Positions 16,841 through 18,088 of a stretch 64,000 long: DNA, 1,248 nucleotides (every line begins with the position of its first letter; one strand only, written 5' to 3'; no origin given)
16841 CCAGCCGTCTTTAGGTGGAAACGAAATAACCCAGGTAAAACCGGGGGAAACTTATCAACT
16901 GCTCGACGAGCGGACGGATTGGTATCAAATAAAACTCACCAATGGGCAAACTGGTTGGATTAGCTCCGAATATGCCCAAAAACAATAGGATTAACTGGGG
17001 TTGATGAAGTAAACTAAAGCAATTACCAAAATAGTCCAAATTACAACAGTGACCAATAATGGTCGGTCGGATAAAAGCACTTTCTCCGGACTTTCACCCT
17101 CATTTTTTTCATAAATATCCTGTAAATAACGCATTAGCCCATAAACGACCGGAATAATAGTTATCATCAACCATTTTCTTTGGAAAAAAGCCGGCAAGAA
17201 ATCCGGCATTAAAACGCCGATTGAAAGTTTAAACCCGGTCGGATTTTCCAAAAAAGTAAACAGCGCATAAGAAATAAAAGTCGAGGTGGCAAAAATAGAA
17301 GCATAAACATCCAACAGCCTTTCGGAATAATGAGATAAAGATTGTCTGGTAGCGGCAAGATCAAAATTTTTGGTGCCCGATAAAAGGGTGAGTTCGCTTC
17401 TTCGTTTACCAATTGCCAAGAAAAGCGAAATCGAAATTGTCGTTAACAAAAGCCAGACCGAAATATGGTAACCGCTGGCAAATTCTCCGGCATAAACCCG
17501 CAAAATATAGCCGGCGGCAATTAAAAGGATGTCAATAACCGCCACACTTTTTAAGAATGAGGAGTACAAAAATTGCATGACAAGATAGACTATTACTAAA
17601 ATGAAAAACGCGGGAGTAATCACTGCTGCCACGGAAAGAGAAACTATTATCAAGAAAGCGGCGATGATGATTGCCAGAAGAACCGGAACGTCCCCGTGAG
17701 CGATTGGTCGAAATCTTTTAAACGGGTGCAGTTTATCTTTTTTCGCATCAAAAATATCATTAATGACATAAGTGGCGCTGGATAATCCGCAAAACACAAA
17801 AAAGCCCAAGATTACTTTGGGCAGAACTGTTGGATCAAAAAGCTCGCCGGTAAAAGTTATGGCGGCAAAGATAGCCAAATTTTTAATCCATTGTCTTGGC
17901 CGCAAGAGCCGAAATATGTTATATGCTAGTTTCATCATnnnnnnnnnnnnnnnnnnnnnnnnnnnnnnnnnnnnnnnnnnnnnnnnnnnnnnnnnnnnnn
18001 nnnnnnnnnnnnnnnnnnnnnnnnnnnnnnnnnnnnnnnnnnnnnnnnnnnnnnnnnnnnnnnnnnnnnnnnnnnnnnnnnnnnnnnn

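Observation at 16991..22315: Second glycan locus: UbiA-family DPPR-synthase-like enzyme, WecA-like GT4, GtrA-sized membrane protein, GT-C and GT2 in one minus-strand block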

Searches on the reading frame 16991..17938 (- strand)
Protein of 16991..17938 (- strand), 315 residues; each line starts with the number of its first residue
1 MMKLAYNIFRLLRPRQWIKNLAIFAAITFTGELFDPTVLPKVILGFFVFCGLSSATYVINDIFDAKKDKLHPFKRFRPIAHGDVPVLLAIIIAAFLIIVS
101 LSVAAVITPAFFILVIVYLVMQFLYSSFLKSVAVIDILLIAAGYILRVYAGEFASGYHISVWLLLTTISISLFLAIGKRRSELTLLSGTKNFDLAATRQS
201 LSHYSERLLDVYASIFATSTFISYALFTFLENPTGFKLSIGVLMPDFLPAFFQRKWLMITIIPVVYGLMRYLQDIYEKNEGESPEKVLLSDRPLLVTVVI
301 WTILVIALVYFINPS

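Call 3: search_protein_families(library=pfam, proteins=[window:16991-17938:-], max_evalue=0.01)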
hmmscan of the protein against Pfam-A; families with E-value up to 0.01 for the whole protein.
window:16991-17938:- (315 aa): 1 family
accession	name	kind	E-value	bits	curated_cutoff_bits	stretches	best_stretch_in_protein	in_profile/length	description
PF01040.23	UbiA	-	7.3e-20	71.8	34.2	1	31-216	14-190/250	UbiA prenyltransferase family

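Call 4: search_protein_families(library=ncbifam, proteins=[window:16991-17938:-], max_evalue=0.01)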
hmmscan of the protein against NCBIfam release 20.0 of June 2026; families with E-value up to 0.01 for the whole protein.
window:16991-17938:- (315 aa): 16 families
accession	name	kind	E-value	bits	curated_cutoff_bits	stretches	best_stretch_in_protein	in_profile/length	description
NF008977.0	PRK12324.1-2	equivalog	2.7e-70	237.1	234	1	6-310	3-288/297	decaprenyl-phosphate phosphoribosyltransferase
NF008978.0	PRK12324.1-4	equivalog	7.1e-70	235.5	207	1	4-311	31-321/322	decaprenyl-phosphate phosphoribosyltransferase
NF008976.0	PRK12324.1-1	equivalog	1e-51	176.1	474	1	4-311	17-305/306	decaprenyl-phosphate phosphoribosyltransferase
NF006088.0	PRK08238.1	equivalog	2.8e-48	164.8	351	1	8-221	195-403/482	UbiA family prenyltransferase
NF009523.0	PRK12884.1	equivalog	2e-14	53.4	269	1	8-167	7-162/279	prenyltransferase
NF005742.0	PRK07566.1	equivalog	5e-09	35.7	313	1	7-156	30-184/315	chlorophyll synthase ChlG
TIGR01474.1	ubiA_proteo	equivalog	7.6e-09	35.5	275.45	1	25-135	33-135/282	4-hydroxybenzoate octaprenyltransferase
NF009521.0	PRK12882.1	equivalog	1.7e-08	34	296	1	19-141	15-138/280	geranylgeranylglycerol-phosphate geranylgeranyltransferase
TIGR01473.1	cyoE_ctaB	equivalog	4.2e-08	33.3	210.3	1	9-139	4-136/281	heme o synthase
NF035940.1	prenyl_rel_EboC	equivalog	2e-07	30.7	250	1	11-135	5-132/292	UbiA-like protein EboC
NF009522.0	PRK12883.1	equivalog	7e-07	29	353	1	41-142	38-137/279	geranylgeranylglycerol-phosphate geranylgeranyltransferase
TIGR01475.1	ubiA_other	subfamily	3.5e-05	23.4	180.8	1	37-174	33-169/282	UbiA-like polyprenyltransferase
NF009514.0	PRK12873.1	equivalog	3.6e-05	23.3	246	1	40-110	50-117/297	4-hydroxybenzoate polyprenyltransferase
TIGR01476.1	chlor_syn_BchG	subfamily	5.4e-05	22.8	212.3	1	11-144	6-144/283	(bacterio)chlorophyll synthase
NF009516.0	PRK12875.1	equivalog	5.4e-05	22.4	205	1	8-127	20-141/292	prenyltransferase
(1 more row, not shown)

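Call 9: search_solved_structures(query=window:16991-17938:-, max_evalue=0.01, show_alignments=2)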
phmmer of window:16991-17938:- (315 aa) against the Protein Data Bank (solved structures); distinct sequences matched with E-value up to 0.01: 3.
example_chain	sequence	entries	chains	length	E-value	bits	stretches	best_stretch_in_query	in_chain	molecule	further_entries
8j8j_D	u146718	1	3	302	1.9e-43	152.4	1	5-311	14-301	Decaprenyl-phosphate phosphoribosyltransferase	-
8j8k_A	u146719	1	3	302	6.9e-33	117.8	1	5-311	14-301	Decaprenyl-phosphate phosphoribosyltransferase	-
4tq3_A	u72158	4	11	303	3.3e-08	36.7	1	8-164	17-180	Prenyltransferase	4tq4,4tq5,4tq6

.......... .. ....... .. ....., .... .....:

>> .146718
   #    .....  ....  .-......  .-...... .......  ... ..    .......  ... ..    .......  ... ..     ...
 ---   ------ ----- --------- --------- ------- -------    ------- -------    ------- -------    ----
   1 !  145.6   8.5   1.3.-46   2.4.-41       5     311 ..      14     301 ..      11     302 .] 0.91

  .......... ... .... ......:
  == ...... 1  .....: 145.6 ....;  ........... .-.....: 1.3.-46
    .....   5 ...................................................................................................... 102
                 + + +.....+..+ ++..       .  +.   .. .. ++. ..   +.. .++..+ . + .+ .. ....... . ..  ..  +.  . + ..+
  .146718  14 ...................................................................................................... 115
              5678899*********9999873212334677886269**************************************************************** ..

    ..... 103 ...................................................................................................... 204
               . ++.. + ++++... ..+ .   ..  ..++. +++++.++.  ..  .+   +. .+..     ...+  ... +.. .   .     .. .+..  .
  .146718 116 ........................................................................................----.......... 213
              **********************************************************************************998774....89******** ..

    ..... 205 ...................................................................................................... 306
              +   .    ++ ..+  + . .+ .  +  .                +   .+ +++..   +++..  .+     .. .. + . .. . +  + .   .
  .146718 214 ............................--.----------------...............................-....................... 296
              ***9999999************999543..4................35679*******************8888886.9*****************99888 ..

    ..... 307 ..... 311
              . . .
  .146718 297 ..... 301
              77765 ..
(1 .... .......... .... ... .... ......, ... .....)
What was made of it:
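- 16991..17938 (-): UbiA-fold polyprenyl-phosphate 5-phosphoribosyltransferase (PPPRS/DPPR-synthase type), 315 aa. NCBIfam equivalogs NF008977 score 237.1 (cut-off 234) and NF008978 score 235.5 (cut-off 207) (call 4). phmmer against M. tuberculosis Rv3806c (PDB 8j8j) gives E=1.9e-43 over the full length (call 9).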

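Call 19: find_homologous_proteins(query=window:16991-17938:-, max_evalue=1e-10)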
Query window:16991-17938:- (315 aa): 4926 proteins with E <= 1e-10 among 8000 candidates; the best 120 are listed.
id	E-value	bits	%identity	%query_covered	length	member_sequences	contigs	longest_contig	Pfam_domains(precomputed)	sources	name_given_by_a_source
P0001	2.4e-181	620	91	100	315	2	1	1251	PF01040.24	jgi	-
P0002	4.0e-181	619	90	100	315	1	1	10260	PF01040.24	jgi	jgi:4-hydroxybenzoate polyprenyltransferase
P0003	5.4e-181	619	91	100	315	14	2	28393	PF01040.24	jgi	jgi:4-hydroxybenzoate polyprenyltransferase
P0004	6.3e-180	615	90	100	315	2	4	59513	PF01040.24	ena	-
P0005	7.4e-179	612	89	100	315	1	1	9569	PF01040.24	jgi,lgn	jgi:4-hydroxybenzoate polyprenyltransferase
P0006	9.2e-179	612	89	100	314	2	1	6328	PF01040.24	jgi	jgi:decaprenyl-phosphate phosphoribosyltransferase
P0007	4.2e-176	603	88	100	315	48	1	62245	PF01040.24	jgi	jgi:4-hydroxybenzoate polyprenyltransferase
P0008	1.3e-175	601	89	100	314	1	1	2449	PF01040.24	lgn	-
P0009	8.6e-175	599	88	100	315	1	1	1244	PF01040.24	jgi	jgi:decaprenyl-phosphate phosphoribosyltransferase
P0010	1.4e-174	598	87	100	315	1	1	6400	PF01040.24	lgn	-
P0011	2.4e-173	594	88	100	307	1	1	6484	PF01040.24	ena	-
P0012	3.6e-171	587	86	100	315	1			PF01040.24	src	-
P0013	8.3e-168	576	90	94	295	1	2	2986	PF01040.24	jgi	jgi:4-hydroxybenzoate polyprenyltransferase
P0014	1.0e-167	575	90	94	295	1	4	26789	PF01040.24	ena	-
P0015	4.8e-167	573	83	100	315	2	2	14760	PF01040.24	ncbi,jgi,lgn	-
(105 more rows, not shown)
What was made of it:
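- Many JGI records carry the 4-hydroxybenzoate polyprenyltransferase name (call 19).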

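Call 20: find_related_loci(query=window:16991-17938:-, collection=genome_contigs, flank=10000)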
Query window:16991-17938:- (315 aa) in genome_contigs; peptide patterns used: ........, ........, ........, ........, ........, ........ (x = any residue, [..] = any of these).
168 stretches matched a pattern; 72 encode a relative of the query (tblastn E <= 1e-3); 71 distinct loci.
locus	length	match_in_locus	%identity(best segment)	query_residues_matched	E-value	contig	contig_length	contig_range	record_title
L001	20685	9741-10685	90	1-315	0e+0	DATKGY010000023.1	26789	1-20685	MAG TPA_asm: Patescibacteria group bacterium isolate SMAG_U14563 k141_163602, whole genome shotgun sequence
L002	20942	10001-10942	82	1-314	5e-173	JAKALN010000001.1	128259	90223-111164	MAG: bacterium isolate WY5.bin128 NODE_199_length_128259_cov_9.479966, whole genome shotgun sequence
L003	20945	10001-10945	81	1-315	5e-172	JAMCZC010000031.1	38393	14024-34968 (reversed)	MAG: Patescibacteria group bacterium isolate FK_Sedi_B_Bin.322 NODE_2996_length_38393_cov_39.6772, whole genome shotgun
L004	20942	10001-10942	81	1-314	2e-170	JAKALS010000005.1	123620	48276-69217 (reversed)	MAG: bacterium isolate WY5.bin132 NODE_219_length_123620_cov_6.550169, whole genome shotgun sequence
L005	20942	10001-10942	78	1-314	2e-168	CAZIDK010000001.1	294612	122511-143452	MAG TPA_asm: uncultured Gammaproteobacteria bacterium isolate SRP302447_co4_23 genome assembly, contig: NODE_116_length_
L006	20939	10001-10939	79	2-314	3e-168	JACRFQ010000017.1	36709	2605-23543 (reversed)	MAG: Candidatus Levyibacteriota bacterium isolate NC_groundwater_1729_Pr3_B-0.1um_34_132 SR-2_scaffold_141_811693, whole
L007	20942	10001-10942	78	1-314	2e-167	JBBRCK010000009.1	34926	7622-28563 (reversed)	MAG: Candidatus Levyibacteriota bacterium isolate Co_metawrap_2398 Cmw_2398_k141_773930_length_34926_cov_22.9949, whole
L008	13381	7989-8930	79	1-314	1e-167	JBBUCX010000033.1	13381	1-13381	MAG: Patescibacteria group bacterium isolate H51-bin115_1 H51_bin115_1_000000000033, whole genome shotgun sequence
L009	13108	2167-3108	75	1-314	1e-161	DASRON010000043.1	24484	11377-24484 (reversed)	MAG TPA_asm: Patescibacteria group bacterium isolate SMAG_U10269 k141_381607, whole genome shotgun sequence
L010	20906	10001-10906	78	1-302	2e-160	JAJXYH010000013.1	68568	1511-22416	MAG: bacterium isolate BP6.bin75 NODE_593_length_68568_cov_1.956123, whole genome shotgun sequence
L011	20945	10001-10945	74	1-315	5e-160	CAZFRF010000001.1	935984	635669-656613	MAG TPA_asm: uncultured Gammaproteobacteria bacterium isolate SRP292972_co1_100 genome assembly, contig: NODE_5_length_9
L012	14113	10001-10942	74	2-315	9e-158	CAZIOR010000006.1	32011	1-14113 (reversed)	MAG TPA_asm: uncultured Gammaproteobacteria bacterium isolate SRP298887_co1_352 genome assembly, contig: NODE_1116_lengt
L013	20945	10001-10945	73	1-315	3e-155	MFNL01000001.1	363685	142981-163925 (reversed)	MAG: Candidatus Levybacteria bacterium RIFCSPHIGHO2_01_FULL_37_17 rifcsphigho2_01_scaffold_35, whole genome shotgun sequ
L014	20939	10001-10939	73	1-313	3e-155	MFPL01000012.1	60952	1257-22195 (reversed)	MAG: Candidatus Levybacteria bacterium RIFCSPLOWO2_12_FULL_41_12 rifcsplowo2_12_scaffold_853, whole genome shotgun seque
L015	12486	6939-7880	73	1-314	3e-155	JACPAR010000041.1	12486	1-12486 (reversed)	MAG: Candidatus Levyibacteriota bacterium isolate NC_groundwater_236_Ag_S-0.2um_36_14 S5_GD2017_2_S2_scaffold_3658, whol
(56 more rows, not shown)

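Call 92: search_dna_similar(query=window:16991-17938:-, collection=phages, mode=protein, max_evalue=0.00001, max_rows=10)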
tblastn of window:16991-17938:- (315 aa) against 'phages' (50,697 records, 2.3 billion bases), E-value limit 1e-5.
Records with a match: 1; places in all: 1; records where one place covers at least 80% of the query: 1.
Best place of each record, by identity: <60% 1.
By first word of the organism name: Bacteriophage 1.
By host as written in the record: - 1.
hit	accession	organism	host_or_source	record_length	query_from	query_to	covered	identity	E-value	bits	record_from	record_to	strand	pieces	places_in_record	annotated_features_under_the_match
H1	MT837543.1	Bacteriophage sp.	human fecal samples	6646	7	292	91%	31.7%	1e-29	124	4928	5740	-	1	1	record has no annotation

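Call 93: get_annotated_region(hit=H1, flank=6000)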
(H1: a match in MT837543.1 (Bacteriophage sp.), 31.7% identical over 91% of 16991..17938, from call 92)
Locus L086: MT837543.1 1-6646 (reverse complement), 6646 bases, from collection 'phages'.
description: UNVERIFIED: Bacteriophage sp. clone scaffold_5080 genomic sequence.
organism: Bacteriophage sp. (NCBI taxid 38018)
taxonomy: Viruses
host: -; source: human fecal samples; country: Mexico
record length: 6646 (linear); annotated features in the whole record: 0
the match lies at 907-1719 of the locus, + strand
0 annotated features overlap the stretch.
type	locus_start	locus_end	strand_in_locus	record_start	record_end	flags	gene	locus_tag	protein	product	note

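Call 95: search_protein_families(library=pfam, proteins=[L086:898-1779:+, L086:1789-2388:+, L086:2385-2741:+, L086:2746-3711:+, L086:3722-5419:+], max_evalue=0.01)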
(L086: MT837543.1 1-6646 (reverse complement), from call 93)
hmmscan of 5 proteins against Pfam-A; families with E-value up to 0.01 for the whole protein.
L086:898-1779:+ (293 aa): 2 families
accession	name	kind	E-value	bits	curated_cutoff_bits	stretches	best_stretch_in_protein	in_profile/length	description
PF01040.23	UbiA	-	6.1e-24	85.1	34.2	1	36-253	22-228/250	UbiA prenyltransferase family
PF19211.5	CoV_NSP2_N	-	0.0075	16.4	29.7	0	185-239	35-89/204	Coronavirus replicase NSP2, N-terminal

L086:1789-2388:+ (199 aa): 1 family
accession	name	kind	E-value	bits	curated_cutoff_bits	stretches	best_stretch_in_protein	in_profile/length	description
PF12710.13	HAD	-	1.4e-31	110.9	27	1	5-186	1-188/189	haloacid dehalogenase-like hydrolase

L086:2385-2741:+ (118 aa): 3 families
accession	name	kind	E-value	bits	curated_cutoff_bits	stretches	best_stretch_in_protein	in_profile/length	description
PF00892.27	EamA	-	3.1e-07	31.2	28.2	1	51-116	69-134/135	EamA-like transporter family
PF00893.25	Multi_Drug_Res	-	7e-07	30.1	23.7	1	26-108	10-93/93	Small Multidrug Resistance protein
PF10639.15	TMEM234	-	0.0015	19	30.1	1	35-115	31-112/113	Putative transmembrane family 234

L086:2746-3711:+ (321 aa): 9 families
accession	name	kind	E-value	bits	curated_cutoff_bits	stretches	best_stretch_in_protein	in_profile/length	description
PF01370.27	Epimerase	-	3.3e-35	122.1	20.9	1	4-229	2-240/240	NAD dependent epimerase/dehydratase family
PF16363.11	GDP_Man_Dehyd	-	1.6e-28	100.6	27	1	4-313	1-331/332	GDP-mannose 4,6 dehydratase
PF01073.25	3Beta_HSD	-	7.5e-16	58.4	22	1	5-218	2-230/280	3-beta hydroxysteroid dehydrogenase/isomerase family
PF07993.18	NAD_binding_4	-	8.7e-11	41.9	20.1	1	66-180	90-218/258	Male sterility protein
PF04321.23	RmlD_sub_bind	-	2.9e-10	40.1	27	1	1-165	1-147/287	RmlD substrate binding domain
PF13460.12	NAD_binding_10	-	3.8e-06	27.3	27.2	1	7-170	1-147/184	NAD(P)H-binding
PF02719.21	Polysacc_synt_2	-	0.0011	18.6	20.2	1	18-223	16-223/293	Polysaccharide biosynthesis protein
PF02254.24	TrkA_N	-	0.0023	18.6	23.8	1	7-73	4-71/116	TrkA-N domain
PF03435.24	Sacchrp_dh_NADP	-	0.0097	16.7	25.1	0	5-80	3-84/129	Saccharopine dehydrogenase NADP binding domain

L086:3722-5419:+ (565 aa): 1 family
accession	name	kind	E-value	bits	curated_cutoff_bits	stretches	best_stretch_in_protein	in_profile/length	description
PF19510.5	DUF6044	-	2.4e-103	346.9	27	1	14-564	12-563/564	Protein of unknown function (DUF6044)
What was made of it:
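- Closest known: Three-component pentofuranose modification systems. Different: L086 has HAD, SMR/EamA, an NAD-epimerase and DUF6044 (call 95).
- A canonical comparator (L086) carries HAD + SMR + epimerase next to its UbiA gene (call 95).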
